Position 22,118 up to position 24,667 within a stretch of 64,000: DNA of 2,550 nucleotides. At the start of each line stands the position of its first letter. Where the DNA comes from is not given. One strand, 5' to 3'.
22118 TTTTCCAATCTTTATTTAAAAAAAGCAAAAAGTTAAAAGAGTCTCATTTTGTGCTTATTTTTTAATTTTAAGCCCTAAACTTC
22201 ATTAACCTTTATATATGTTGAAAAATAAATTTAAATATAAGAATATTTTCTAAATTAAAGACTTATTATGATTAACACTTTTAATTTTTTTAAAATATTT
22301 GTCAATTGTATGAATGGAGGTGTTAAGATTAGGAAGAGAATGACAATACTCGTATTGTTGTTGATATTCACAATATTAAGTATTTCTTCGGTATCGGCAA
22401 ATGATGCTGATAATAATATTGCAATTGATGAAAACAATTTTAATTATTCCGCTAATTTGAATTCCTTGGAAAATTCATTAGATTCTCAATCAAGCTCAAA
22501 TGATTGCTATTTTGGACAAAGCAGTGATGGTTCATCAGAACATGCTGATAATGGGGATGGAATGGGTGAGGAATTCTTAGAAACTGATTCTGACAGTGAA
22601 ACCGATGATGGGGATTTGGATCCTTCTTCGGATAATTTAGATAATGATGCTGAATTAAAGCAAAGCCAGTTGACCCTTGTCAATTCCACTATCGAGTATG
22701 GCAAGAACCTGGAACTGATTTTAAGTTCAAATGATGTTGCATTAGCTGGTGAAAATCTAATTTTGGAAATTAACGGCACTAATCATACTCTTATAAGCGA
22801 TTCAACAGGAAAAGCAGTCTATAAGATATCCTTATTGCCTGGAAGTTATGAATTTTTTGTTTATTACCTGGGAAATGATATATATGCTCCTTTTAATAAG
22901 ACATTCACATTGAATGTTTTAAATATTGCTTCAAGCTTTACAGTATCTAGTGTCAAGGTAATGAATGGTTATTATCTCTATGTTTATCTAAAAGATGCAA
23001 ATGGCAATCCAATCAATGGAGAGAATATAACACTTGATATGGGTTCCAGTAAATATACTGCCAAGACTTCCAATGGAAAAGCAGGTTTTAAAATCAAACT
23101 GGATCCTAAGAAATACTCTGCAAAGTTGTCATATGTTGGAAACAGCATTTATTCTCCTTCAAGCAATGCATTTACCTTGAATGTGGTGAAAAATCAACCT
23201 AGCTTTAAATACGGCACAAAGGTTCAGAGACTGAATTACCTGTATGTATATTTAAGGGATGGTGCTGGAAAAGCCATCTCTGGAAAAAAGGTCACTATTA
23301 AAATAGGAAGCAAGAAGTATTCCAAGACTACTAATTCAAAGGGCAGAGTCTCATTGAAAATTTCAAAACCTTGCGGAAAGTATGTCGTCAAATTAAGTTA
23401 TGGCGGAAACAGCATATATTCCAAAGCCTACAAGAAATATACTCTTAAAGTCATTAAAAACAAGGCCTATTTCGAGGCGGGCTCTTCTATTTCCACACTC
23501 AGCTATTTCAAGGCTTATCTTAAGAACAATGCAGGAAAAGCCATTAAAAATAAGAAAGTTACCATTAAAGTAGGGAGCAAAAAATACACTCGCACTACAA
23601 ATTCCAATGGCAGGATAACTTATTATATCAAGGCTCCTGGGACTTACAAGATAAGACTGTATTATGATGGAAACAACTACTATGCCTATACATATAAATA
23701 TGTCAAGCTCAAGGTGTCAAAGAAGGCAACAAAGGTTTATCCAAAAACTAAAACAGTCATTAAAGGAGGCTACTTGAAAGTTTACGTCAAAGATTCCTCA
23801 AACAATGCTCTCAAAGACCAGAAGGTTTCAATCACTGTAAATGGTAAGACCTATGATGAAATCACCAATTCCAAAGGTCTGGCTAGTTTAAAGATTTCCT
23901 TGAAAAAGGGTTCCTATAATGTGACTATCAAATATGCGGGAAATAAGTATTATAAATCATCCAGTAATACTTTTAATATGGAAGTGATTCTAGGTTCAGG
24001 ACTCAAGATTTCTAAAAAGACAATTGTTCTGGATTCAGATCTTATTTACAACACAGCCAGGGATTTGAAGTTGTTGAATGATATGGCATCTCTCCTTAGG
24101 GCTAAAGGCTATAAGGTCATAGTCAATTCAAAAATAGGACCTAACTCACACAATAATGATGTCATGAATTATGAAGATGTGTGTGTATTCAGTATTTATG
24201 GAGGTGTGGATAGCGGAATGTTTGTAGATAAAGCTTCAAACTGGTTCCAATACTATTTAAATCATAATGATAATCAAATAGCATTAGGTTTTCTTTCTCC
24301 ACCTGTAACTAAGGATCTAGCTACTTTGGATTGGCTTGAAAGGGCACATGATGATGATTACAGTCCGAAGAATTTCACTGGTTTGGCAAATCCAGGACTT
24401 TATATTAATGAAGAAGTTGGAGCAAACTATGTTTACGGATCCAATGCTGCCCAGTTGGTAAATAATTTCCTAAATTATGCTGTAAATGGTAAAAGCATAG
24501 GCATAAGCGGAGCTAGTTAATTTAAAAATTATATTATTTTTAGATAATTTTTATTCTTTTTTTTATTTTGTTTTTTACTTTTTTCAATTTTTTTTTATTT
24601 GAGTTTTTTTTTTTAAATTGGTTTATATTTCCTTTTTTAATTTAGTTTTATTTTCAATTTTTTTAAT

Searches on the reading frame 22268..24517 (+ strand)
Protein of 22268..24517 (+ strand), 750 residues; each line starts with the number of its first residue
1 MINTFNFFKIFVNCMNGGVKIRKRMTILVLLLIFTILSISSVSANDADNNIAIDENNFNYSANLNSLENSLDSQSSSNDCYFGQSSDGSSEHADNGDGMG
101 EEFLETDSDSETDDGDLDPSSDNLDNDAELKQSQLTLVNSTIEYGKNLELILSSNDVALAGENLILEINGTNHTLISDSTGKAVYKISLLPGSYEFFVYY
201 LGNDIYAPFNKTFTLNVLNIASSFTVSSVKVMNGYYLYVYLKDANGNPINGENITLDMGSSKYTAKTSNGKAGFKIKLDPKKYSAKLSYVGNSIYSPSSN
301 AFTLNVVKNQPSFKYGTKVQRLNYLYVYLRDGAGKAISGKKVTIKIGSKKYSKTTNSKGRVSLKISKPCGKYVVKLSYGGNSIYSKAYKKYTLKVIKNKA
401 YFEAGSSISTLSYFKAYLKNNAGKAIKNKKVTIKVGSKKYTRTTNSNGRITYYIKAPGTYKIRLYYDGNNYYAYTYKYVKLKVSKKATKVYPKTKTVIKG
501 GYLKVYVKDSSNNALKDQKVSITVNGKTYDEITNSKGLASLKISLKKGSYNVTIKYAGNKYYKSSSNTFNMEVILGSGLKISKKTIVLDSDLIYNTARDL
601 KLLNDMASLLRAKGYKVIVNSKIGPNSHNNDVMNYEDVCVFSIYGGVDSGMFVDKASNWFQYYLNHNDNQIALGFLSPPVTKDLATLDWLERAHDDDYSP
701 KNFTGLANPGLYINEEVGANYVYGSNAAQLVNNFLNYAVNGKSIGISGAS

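Call 6: search_protein_families(library=pfam, proteins=[window:22268-24517:+], max_evalue=1)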
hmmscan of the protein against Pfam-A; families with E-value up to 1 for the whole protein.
window:22268-24517:+ (750 aa): 16 families
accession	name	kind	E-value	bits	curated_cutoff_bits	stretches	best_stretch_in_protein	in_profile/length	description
PF16640.11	Big_3_5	-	2.4e-25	89.3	35.5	5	503-573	16-87/88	Bacterial Ig-like domain (group 3)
PF02369.22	Big_1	-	7.2e-21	74.5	34.9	4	503-569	21-92/93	Bacterial Ig-like domain (group 1)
PF13620.12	CarboxypepD_reg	-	5.6e-20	71.9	32.3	4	329-381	6-59/82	Carboxypeptidase regulatory-like domain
PF17789.7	MG4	-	2.4e-16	60.2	24.7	4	503-556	18-73/95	Macroglobulin domain MG4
PF09134.16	Invasin_D3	-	4.2e-09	37.3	33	0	503-566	24-92/98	Invasin, domain 3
PF24025.1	Ig_DR_A0283-like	-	6.9e-06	26.8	27.1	2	500-554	6-62/102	DR_A0283-like, Ig-like domain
PF05688.17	BIg21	-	2.7e-05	25.1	27.4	0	237-284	6-56/109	Bacterial Immunoglobulin-like 21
PF00630.25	Filamin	-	4.6e-05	24.6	26.9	1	411-469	22-85/93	Filamin/ABP280 repeat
PF04308.18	RNaseH_like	-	0.019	15.3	25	1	373-443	41-111/145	Ribonuclease H-like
PF24695.1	PITM1-3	-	0.029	15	27.7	0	441-471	55-90/98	PITM 1-3, beta-sandwich domain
PF10670.15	DUF4198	-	0.033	14.7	34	0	424-464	158-205/209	Domain of unknown function (DUF4198)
PF25049.1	OB_HELZ2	-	0.072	13.4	29.3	0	329-361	49-81/90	3'-5' exoribonuclease HELZ2, OB-fold domain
PF25184.1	YxzE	-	0.11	14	40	1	25-96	1-59/65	YxzE-like putative bacteriocin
PF05124.17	S_layer_C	-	0.17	11.9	23.9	0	336-387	30-83/177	S-layer like family, outer domain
PF17210.9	SdrD_B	-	0.48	11.1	29.7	0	422-466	20-66/112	SdrD B-like domain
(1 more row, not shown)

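Call 7: search_protein_families(library=ncbifam, proteins=[window:22268-24517:+], max_evalue=1)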
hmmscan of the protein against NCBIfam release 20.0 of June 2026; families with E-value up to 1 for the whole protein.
window:22268-24517:+ (750 aa): 1 family
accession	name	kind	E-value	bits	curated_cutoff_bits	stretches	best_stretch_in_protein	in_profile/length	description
NF033510.3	Ca_tandemer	repeat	5.5e-07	29.9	50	0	514-555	40-87/96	Ca2+-stabilized repeat-containing adhesin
